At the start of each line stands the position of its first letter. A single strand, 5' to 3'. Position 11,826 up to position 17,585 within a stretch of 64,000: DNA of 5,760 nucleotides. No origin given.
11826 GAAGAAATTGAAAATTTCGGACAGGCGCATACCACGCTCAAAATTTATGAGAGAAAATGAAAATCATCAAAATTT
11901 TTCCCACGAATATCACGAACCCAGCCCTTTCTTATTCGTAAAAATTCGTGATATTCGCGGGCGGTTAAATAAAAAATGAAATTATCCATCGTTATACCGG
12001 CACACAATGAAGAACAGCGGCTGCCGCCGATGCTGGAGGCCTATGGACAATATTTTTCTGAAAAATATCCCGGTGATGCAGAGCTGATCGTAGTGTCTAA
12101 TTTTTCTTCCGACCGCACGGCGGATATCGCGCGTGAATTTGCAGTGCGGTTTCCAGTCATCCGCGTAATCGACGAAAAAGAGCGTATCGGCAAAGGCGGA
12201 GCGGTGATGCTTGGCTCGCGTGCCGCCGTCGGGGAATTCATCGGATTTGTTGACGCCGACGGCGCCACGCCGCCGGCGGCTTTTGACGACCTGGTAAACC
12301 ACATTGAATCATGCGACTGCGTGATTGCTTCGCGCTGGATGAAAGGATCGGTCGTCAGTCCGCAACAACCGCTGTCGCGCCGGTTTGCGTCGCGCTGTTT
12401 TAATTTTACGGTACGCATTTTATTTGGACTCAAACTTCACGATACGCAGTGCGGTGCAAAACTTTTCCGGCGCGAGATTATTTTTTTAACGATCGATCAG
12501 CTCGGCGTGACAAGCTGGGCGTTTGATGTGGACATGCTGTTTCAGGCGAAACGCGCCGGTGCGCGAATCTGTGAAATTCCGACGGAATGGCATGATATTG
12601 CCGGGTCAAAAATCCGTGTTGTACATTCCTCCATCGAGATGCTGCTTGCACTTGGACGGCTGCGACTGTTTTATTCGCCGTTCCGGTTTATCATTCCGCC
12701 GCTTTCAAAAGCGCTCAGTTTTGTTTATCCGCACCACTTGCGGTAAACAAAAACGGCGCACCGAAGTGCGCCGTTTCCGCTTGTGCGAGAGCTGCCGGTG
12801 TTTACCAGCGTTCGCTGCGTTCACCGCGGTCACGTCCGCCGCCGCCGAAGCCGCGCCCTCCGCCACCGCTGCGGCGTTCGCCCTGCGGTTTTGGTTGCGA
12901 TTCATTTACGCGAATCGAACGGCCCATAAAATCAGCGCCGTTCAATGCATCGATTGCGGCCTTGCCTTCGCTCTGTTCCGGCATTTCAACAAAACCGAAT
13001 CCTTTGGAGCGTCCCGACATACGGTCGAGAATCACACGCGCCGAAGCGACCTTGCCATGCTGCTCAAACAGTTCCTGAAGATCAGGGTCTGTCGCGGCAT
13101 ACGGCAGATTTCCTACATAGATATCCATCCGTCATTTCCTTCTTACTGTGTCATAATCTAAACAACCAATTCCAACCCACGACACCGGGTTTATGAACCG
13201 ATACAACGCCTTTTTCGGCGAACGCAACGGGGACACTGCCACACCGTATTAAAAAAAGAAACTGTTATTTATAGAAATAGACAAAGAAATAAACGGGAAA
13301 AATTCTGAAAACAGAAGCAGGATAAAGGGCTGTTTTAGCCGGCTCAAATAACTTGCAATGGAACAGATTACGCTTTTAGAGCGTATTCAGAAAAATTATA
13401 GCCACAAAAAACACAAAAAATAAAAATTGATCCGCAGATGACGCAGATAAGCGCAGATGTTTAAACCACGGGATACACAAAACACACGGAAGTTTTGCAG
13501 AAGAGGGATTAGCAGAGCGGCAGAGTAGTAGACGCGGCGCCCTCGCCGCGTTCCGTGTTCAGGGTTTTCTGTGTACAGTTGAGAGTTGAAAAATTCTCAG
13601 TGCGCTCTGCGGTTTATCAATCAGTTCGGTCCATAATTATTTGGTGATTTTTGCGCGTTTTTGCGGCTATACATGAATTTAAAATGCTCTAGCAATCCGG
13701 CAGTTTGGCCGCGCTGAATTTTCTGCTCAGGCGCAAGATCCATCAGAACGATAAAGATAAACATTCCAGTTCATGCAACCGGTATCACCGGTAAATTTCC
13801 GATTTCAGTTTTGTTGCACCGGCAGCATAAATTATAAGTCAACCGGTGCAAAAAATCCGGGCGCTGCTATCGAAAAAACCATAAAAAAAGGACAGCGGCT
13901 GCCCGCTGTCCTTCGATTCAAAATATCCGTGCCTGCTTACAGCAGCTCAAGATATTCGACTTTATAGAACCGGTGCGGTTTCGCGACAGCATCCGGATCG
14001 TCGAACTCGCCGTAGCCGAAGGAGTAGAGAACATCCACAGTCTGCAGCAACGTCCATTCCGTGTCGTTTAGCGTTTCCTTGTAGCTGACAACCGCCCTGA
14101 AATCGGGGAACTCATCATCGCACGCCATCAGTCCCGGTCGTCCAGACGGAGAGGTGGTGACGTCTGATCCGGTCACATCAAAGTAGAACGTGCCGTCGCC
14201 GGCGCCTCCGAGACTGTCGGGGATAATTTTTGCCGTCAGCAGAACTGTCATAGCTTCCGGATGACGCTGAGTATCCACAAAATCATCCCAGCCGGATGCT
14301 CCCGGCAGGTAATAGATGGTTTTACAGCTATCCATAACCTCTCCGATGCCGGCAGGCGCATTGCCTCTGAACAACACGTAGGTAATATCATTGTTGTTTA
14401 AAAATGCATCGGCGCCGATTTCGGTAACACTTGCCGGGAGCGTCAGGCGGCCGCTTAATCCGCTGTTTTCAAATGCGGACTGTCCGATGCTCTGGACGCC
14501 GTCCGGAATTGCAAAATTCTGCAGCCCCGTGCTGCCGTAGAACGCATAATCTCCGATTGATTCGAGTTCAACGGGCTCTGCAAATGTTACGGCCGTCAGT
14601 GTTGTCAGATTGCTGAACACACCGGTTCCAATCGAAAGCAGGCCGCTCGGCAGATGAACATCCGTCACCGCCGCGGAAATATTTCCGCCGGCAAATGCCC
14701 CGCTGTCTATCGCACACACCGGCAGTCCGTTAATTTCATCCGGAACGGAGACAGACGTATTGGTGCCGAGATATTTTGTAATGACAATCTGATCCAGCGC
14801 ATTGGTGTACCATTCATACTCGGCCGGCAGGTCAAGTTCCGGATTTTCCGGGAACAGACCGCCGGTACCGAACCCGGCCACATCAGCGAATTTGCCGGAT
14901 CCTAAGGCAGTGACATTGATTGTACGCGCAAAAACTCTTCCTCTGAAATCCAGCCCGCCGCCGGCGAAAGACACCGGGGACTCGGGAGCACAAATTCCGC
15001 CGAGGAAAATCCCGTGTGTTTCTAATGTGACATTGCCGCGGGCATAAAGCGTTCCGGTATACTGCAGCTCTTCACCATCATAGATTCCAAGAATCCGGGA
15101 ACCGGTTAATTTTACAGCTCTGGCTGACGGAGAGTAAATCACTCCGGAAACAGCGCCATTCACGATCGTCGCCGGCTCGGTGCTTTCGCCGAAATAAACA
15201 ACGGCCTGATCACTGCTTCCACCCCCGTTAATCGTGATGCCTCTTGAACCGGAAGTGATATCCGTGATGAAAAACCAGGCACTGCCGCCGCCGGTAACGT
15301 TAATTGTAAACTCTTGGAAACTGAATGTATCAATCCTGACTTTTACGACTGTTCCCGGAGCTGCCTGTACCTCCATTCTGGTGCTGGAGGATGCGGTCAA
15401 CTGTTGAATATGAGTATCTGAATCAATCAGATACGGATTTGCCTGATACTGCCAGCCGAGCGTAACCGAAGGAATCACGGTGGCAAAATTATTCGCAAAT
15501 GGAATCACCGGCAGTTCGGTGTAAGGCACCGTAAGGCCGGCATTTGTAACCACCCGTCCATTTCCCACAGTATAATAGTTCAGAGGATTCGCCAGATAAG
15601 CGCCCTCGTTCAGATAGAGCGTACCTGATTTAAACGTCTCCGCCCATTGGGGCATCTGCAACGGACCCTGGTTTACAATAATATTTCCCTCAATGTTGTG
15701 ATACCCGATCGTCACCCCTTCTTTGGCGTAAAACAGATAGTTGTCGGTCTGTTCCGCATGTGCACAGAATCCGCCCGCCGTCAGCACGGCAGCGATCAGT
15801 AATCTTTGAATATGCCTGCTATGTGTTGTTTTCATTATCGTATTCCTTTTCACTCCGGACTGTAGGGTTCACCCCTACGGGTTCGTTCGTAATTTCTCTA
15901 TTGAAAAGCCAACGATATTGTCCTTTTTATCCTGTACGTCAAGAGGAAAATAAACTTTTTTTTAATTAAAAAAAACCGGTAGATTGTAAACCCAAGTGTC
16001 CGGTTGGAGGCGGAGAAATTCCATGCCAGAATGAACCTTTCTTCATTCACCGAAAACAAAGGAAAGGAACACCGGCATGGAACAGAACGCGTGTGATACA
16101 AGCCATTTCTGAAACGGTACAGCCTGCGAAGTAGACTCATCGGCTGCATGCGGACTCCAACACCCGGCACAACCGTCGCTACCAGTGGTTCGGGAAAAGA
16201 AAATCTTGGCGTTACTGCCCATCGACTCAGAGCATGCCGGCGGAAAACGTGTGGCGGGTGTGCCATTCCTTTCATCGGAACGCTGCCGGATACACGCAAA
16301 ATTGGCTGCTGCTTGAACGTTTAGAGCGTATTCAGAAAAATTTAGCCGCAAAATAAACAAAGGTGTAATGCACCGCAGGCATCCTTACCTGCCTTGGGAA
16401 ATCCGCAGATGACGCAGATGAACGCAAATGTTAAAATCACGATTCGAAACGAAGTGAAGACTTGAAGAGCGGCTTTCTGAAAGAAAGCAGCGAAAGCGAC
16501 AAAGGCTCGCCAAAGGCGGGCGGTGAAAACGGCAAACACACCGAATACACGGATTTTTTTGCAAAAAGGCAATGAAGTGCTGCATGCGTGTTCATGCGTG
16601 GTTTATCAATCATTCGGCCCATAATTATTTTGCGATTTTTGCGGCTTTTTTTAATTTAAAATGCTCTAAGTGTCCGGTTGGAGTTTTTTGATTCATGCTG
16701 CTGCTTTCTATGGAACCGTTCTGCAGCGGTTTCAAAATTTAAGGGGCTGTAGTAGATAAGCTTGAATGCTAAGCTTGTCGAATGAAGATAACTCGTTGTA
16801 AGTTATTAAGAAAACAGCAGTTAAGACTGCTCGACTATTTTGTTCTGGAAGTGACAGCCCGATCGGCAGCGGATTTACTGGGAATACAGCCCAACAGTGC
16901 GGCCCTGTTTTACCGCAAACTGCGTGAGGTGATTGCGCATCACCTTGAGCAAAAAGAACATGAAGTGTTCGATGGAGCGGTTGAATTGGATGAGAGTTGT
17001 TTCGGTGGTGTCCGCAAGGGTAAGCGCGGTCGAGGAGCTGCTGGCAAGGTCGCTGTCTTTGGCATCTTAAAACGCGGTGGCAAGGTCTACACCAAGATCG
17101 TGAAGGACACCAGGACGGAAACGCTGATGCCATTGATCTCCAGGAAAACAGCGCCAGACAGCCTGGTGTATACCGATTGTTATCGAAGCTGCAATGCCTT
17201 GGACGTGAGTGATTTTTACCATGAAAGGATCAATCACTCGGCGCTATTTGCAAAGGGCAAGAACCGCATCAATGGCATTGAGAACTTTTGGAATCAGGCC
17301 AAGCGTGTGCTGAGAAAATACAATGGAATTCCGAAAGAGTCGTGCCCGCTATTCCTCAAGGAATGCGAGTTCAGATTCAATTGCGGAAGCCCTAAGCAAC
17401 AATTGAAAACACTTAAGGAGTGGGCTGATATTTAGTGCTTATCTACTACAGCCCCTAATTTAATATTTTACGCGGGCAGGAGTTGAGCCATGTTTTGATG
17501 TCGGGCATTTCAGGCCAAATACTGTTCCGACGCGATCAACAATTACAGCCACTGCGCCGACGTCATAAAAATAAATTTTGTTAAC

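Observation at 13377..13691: A 315-365 bp mosaic foldback (MITE-like) element present in three full copies and one partial copy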

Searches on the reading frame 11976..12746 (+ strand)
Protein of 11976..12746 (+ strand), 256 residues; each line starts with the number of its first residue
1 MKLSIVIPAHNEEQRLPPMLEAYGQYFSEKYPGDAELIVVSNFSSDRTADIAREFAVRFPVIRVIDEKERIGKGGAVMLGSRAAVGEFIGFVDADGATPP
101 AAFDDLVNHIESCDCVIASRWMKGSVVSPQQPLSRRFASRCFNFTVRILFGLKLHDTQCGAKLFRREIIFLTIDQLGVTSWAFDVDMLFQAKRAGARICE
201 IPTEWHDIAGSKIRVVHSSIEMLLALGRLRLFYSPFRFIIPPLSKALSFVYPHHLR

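Call 45: find_homologous_proteins(query=window:11976-12746:+, max_evalue=1e-40)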
Query window:11976-12746:+ (256 aa): 4193 proteins with E <= 1e-40 among 8000 candidates; the best 120 are listed.
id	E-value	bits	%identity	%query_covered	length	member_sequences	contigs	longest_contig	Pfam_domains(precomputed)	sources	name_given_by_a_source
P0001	6.1e-169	578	100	100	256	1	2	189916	PF13641.13,PF00535.33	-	-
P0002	7.8e-126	437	76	100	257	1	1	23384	PF10111.15,PF13641.13,PF00535.33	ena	-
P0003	4.7e-116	405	70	99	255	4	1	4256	PF13641.13,PF00535.33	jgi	jgi:glycosyltransferase involved in cell wall biosynthesis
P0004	4.0e-115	402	69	100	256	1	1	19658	PF10111.15,PF13641.13,PF00535.33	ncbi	ncbi:MAG: dolichyl-phosphate beta-glucosyltransferase [Kiritimatiellales bacterium]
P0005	7.0e-114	398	72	96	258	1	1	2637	PF10111.15,PF13641.13,PF00535.33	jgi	-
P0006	1.2e-113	397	72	96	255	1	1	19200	PF13641.13,PF00535.33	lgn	-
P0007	1.1e-112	394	69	99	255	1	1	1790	PF10111.15,PF13641.13,PF00535.33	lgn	-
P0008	2.0e-112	393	68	100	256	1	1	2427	PF13641.13,PF00535.33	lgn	-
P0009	2.6e-112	392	72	96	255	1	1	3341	PF10111.15,PF13641.13,PF00535.33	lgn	-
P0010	3.8e-112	392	71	96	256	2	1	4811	PF10111.15,PF13641.13,PF00535.33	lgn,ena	-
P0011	6.5e-112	391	66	100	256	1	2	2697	PF10111.15,PF13641.13,PF00535.33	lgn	-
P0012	8.3e-112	391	71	96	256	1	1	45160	PF13641.13,PF00535.33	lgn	-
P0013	1.1e-111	390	71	96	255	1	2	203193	PF10111.15,PF13641.13,PF00535.33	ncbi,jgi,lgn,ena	jgi:glycosyltransferase involved in cell wall biosynthesis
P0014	1.4e-111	390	72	96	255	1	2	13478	PF10111.15,PF13641.13,PF00535.33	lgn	-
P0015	1.9e-111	390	71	96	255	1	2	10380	PF10111.15,PF13641.13,PF00535.33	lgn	-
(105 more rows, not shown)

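Call 85: find_encoding_contigs(protein=P0002, flank=6000, max_places=3)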
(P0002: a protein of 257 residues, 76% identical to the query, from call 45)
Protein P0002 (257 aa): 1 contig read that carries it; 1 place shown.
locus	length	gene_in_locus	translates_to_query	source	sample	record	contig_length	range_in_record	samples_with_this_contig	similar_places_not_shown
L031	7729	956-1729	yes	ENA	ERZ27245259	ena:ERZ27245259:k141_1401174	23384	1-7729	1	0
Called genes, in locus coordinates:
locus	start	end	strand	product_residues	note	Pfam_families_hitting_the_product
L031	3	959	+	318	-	?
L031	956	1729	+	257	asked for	PF00535:Glycos_transf_2, PF10111:Glyco_tranf_2_2 (weak), PF13641:Glyco_tranf_2_3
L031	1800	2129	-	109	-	PF00076:RRM_1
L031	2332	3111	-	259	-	PF00657:Lipase_GDSL, PF13472:Lipase_GDSL_2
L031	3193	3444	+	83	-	-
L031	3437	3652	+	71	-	PF13275:S4_2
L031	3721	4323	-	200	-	PF00881:Nitroreductase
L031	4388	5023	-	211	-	-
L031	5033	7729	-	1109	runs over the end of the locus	PF00676:E1_dh, PF02779:Transket_pyr, PF02780:Transketolase_C, PF00364:Biotin_lipoyl, PF08392:FAE1_CUT1_RppA (faint), PF08545:ACP_syn_III, PF08541:ACP_syn_III_C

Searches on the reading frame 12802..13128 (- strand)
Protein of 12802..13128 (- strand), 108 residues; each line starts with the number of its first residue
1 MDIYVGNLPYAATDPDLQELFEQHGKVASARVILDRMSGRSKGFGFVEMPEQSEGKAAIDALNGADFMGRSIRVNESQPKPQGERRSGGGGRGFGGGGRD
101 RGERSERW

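Call 34: find_encoding_contigs(protein=window:12802-13128:-, flank=3000, max_places=10)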
Protein window:12802-13128:- (108 aa): 3 contigs read that carry it; 2 places shown.
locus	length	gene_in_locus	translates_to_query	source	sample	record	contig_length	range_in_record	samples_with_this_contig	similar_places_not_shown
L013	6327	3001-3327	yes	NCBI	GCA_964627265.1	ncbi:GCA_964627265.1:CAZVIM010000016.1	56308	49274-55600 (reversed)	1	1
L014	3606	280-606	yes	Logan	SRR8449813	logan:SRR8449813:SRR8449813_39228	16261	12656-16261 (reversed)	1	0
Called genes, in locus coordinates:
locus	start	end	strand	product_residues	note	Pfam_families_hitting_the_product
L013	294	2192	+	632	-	PF13306:LRR_5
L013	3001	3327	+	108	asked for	PF00076:RRM_1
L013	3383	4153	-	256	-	PF00535:Glycos_transf_2, PF13641:Glyco_tranf_2_3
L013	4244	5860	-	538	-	-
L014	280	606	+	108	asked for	PF00076:RRM_1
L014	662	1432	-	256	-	PF00535:Glycos_transf_2, PF13641:Glyco_tranf_2_3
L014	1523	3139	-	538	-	-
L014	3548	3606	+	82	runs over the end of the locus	-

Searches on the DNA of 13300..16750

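Call 69: search_rna_families(source=window, start=13300, end=16750, threshold=evalue, max_evalue=1)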
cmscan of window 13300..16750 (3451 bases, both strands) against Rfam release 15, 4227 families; matches with E-value up to 1: 0.
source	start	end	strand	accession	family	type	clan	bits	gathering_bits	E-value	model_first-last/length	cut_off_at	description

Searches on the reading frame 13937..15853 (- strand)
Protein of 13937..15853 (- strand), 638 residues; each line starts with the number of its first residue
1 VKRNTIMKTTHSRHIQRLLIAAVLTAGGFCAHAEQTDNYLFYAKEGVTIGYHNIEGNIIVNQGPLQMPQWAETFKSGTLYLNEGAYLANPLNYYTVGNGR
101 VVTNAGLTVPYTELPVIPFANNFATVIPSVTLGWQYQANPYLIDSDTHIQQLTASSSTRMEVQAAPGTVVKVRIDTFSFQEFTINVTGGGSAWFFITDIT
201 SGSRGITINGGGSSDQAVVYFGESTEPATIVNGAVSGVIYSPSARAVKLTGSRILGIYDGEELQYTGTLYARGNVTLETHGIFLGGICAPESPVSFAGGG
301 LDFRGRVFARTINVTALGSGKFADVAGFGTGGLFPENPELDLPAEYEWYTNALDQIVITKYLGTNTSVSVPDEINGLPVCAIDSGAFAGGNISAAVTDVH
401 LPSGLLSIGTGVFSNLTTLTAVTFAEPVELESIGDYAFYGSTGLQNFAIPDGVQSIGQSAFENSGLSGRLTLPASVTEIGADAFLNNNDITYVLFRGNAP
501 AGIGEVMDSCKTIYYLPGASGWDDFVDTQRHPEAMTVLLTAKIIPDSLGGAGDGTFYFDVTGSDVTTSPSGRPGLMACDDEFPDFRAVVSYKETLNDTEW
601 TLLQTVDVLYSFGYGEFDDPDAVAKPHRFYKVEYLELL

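Call 13: search_protein_families(library=pfam, proteins=[window:13937-15853:-])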
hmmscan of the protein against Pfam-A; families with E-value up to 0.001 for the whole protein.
window:13937-15853:- (638 aa): 2 families
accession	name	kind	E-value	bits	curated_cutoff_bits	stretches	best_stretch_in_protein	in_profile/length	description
PF13306.12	LRR_5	-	1.2e-19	70.9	27.7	1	382-496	3-109/127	BspA type Leucine rich repeat region (6 copies)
PF23981.1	DUF7305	-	6.2e-05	23.4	27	0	160-255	63-149/185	Domain of unknown function (DUF7305)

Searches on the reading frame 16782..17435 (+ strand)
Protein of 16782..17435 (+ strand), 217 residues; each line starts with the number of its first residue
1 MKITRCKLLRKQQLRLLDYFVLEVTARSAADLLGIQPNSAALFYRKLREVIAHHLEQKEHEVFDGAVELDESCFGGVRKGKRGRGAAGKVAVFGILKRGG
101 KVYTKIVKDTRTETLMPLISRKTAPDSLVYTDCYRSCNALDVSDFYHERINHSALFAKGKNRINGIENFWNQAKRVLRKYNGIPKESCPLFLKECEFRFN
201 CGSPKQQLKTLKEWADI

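Call 13: search_protein_families(library=pfam, proteins=[window:16782-17435:+])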
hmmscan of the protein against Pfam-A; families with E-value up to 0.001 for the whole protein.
window:16782-17435:+ (217 aa): 1 family
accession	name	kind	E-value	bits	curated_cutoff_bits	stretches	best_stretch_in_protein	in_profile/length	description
PF12762.13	DDE_Tnp_IS1595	-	5.1e-24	85.5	27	1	64-200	3-153/153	ISXO2-like transposase domain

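Call 21: find_encoding_contigs(protein=window:16782-17435:+, flank=3000, max_places=10)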
Protein window:16782-17435:+ (217 aa): no gene with exactly this product is on record in the collection.
